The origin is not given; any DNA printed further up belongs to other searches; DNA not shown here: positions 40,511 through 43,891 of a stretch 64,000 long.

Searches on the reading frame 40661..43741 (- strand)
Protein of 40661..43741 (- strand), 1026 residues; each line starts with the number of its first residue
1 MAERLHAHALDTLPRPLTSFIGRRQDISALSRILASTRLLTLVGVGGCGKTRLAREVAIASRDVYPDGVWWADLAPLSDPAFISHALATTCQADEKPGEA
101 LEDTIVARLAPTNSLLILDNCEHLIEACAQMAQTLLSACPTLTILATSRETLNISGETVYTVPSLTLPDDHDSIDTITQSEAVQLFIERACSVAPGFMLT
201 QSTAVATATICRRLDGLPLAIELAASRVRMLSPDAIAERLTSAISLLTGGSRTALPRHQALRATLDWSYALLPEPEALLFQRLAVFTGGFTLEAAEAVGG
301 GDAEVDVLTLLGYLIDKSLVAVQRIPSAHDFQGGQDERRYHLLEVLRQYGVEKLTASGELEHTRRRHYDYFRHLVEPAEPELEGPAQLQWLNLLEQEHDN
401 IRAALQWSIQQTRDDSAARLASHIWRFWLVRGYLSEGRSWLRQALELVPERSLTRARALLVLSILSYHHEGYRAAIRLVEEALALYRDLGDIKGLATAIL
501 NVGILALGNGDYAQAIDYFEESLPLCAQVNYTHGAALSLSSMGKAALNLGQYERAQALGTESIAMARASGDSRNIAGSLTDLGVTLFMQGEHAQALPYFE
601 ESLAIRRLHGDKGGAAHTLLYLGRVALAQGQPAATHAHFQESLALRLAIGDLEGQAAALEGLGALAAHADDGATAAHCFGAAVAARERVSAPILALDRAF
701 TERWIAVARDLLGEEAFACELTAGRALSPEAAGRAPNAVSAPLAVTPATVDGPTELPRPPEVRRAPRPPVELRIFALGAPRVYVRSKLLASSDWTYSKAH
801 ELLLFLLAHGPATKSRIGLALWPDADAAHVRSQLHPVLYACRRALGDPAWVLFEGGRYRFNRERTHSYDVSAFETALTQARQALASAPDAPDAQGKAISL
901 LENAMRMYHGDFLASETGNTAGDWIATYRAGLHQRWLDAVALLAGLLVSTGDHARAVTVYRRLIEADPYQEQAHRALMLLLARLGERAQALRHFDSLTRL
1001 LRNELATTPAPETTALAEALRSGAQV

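Call 52: search_protein_families(library=pfam, proteins=[window:40661-43741:-], max_evalue=0.001)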
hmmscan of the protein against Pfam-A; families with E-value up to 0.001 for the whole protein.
window:40661-43741:- (1026 aa): 17 families
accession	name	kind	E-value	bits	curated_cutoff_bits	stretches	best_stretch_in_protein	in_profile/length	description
PF13424.12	TPR_12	-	7.2e-30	103.5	30.1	3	576-646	3-75/77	Tetratricopeptide repeat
PF03704.23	BTAD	-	6.3e-25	88.7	22.1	1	869-1021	2-146/146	Bacterial transcriptional activator domain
PF13374.12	TPR_10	-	1.8e-14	53.6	27.5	1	576-609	2-36/42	Tetratricopeptide repeat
PF07719.23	TPR_2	-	3.9e-13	48.9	27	0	579-605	4-30/34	Tetratricopeptide repeat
PF00515.34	TPR_1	-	2.7e-11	43.2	27.8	0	579-606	4-31/34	Tetratricopeptide repeat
PF13181.12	TPR_8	-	3e-10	39.9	25.7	0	941-968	5-32/34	Tetratricopeptide repeat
PF13176.12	TPR_7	-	1e-08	35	27.9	0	941-966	3-28/36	Tetratricopeptide repeat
PF13432.12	TPR_16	-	3.6e-08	34.1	32.7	0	470-527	11-62/65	Tetratricopeptide repeat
PF20703.3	nSTAND1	-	1.8e-06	28.3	27.1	1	19-137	15-146/379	Novel STAND NTPase 1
PF14559.12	TPR_19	-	2.2e-06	28.3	25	0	948-1003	2-57/68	Tetratricopeptide repeat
PF13174.12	TPR_6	-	3.1e-06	27.9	26.3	0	946-968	9-31/33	Tetratricopeptide repeat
PF13428.12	TPR_14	-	2.2e-05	25.1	23.5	1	938-977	2-41/44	Tetratricopeptide repeat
PF13191.12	AAA_16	-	4.4e-05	24.5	32.6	1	20-134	2-125/167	AAA ATPase domain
PF12862.13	ANAPC5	-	7.3e-05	23.2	23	0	458-499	40-81/91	Anaphase-promoting complex subunit 5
PF17874.7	TPR_MalT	-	0.00023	21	45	1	537-646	41-152/336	MalT-like TPR region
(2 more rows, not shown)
